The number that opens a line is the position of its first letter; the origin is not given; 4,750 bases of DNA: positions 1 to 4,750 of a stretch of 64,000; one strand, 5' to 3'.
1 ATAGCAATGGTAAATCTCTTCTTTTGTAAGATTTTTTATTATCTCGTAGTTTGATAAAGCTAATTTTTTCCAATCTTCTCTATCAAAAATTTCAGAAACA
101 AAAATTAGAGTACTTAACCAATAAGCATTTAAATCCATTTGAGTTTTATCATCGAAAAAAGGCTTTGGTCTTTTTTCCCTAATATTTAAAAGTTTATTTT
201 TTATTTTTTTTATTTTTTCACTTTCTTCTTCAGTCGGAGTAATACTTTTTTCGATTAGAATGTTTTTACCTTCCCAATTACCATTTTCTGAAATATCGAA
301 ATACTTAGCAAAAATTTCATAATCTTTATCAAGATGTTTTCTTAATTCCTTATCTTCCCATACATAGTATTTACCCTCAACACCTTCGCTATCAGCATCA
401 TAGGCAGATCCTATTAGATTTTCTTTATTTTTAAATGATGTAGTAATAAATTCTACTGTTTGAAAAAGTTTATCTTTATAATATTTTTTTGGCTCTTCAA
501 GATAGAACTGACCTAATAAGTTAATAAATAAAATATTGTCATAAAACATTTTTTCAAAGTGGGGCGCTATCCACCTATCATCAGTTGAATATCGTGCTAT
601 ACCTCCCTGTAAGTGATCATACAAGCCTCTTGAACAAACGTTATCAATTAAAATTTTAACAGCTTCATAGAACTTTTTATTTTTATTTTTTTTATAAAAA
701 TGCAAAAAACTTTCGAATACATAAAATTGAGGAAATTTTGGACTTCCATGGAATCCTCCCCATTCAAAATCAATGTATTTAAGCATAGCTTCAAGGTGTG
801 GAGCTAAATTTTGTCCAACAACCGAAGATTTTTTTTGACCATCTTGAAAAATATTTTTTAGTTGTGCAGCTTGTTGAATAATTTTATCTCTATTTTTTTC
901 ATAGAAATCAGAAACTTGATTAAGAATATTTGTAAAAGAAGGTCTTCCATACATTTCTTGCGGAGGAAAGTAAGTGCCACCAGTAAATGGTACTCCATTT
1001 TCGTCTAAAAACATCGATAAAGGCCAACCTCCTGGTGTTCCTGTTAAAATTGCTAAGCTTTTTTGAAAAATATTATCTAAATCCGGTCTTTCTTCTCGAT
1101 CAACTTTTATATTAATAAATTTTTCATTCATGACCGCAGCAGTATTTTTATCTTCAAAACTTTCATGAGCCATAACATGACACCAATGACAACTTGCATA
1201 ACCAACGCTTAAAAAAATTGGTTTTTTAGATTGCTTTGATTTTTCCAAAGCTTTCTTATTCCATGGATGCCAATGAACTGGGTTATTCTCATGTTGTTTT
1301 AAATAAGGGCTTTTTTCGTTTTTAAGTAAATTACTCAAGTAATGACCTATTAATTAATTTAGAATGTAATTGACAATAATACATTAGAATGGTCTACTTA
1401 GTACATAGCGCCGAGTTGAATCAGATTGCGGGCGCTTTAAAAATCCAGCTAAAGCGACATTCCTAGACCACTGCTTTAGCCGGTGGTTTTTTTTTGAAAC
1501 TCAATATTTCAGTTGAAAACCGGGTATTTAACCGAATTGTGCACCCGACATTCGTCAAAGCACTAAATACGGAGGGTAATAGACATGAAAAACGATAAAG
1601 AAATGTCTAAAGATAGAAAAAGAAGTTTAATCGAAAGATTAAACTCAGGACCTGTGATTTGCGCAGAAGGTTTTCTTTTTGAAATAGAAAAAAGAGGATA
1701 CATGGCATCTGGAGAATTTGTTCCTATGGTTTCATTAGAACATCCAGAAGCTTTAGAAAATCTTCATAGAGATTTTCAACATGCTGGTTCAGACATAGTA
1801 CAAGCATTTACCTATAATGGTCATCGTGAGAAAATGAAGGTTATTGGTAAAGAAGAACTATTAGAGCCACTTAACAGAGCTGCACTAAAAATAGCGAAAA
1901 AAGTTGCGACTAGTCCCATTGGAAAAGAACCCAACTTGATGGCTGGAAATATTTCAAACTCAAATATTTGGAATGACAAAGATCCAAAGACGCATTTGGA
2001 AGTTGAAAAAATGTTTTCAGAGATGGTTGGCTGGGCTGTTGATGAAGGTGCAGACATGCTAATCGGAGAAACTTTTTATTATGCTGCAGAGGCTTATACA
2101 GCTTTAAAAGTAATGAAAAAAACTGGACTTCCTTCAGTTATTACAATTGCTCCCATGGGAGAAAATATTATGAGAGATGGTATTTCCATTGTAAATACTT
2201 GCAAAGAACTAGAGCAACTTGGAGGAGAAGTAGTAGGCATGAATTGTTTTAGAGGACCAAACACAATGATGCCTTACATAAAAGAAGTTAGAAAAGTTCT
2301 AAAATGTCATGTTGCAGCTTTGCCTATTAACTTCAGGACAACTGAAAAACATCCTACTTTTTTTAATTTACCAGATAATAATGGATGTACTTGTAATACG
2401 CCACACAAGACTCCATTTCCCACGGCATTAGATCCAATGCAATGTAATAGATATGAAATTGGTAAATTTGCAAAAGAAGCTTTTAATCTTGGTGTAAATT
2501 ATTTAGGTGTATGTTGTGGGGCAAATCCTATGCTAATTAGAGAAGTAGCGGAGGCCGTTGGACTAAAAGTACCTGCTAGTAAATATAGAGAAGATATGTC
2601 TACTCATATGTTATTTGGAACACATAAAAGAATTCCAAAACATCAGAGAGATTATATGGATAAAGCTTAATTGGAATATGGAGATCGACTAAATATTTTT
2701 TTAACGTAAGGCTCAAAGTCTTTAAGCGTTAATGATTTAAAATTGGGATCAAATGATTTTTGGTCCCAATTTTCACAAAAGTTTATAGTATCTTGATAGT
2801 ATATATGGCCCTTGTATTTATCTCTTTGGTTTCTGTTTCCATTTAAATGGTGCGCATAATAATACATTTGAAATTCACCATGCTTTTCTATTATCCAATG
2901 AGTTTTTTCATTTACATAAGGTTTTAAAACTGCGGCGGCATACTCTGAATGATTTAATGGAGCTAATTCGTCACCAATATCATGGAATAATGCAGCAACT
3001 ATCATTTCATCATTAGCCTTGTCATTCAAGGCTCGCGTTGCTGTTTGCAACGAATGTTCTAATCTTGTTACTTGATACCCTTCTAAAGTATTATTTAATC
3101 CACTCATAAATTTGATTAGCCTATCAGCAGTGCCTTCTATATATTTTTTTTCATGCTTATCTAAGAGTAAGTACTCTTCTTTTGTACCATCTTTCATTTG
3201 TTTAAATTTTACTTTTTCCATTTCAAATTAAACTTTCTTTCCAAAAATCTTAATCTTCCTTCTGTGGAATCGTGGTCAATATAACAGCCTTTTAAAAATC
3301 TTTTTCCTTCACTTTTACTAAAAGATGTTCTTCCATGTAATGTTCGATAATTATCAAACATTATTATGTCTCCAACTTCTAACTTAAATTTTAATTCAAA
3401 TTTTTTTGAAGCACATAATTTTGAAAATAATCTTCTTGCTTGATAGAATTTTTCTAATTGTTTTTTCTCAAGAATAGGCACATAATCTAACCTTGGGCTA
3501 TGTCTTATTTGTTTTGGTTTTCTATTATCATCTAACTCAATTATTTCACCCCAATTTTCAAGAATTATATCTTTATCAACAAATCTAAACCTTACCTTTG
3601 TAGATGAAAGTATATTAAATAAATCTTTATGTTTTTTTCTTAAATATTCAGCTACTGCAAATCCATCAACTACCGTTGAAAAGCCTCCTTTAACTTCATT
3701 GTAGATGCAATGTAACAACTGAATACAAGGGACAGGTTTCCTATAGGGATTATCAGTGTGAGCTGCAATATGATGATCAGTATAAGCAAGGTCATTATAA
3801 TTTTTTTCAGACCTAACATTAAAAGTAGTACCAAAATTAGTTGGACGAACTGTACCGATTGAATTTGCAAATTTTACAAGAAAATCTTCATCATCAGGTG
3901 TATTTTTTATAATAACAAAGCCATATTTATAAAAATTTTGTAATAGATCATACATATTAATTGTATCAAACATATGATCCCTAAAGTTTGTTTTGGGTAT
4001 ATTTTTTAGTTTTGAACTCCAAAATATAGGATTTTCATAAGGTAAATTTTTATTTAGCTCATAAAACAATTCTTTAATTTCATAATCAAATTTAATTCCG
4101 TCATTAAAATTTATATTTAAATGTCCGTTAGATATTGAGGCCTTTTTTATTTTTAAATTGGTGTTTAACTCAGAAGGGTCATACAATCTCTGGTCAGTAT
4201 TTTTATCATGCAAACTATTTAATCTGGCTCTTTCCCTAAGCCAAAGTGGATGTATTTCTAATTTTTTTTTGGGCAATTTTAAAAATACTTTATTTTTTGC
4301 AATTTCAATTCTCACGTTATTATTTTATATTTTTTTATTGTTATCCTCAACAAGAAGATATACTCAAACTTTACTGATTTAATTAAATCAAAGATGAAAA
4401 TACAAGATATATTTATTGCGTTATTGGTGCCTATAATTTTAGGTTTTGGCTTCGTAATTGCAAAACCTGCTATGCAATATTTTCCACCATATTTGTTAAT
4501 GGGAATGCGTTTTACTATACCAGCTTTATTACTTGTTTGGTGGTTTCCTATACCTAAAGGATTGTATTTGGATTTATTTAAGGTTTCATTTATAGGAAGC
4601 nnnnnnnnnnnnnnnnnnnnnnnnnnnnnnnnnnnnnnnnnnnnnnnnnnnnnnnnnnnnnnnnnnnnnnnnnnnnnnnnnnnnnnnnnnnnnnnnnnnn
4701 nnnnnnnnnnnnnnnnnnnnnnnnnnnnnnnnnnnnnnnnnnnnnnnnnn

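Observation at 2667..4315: TmpA/TmpB-like oxygenase pair: candidate C-P cleavage route producing glycine betaine next to betaine catabolism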

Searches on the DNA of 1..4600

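Call 18: search_rna_families(source=window, start=1, end=4600, threshold=evalue, max_evalue=1, show_alignments=2)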
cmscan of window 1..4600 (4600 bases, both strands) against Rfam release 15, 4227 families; matches with E-value up to 1: 2.
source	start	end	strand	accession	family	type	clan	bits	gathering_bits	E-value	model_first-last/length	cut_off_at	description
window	1513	1577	+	RF01826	SAM_V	Cis-reg; riboswitch;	-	40.8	41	0.00029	1-66/66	no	SAM-V (S-adenosyl methionine) riboswitch aptamer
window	1398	1472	+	RF00521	SAM_alpha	Cis-reg; riboswitch;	-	29.8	36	0.00066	1-79/79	no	Alpha-proteobacteria SAM riboswitch aptamer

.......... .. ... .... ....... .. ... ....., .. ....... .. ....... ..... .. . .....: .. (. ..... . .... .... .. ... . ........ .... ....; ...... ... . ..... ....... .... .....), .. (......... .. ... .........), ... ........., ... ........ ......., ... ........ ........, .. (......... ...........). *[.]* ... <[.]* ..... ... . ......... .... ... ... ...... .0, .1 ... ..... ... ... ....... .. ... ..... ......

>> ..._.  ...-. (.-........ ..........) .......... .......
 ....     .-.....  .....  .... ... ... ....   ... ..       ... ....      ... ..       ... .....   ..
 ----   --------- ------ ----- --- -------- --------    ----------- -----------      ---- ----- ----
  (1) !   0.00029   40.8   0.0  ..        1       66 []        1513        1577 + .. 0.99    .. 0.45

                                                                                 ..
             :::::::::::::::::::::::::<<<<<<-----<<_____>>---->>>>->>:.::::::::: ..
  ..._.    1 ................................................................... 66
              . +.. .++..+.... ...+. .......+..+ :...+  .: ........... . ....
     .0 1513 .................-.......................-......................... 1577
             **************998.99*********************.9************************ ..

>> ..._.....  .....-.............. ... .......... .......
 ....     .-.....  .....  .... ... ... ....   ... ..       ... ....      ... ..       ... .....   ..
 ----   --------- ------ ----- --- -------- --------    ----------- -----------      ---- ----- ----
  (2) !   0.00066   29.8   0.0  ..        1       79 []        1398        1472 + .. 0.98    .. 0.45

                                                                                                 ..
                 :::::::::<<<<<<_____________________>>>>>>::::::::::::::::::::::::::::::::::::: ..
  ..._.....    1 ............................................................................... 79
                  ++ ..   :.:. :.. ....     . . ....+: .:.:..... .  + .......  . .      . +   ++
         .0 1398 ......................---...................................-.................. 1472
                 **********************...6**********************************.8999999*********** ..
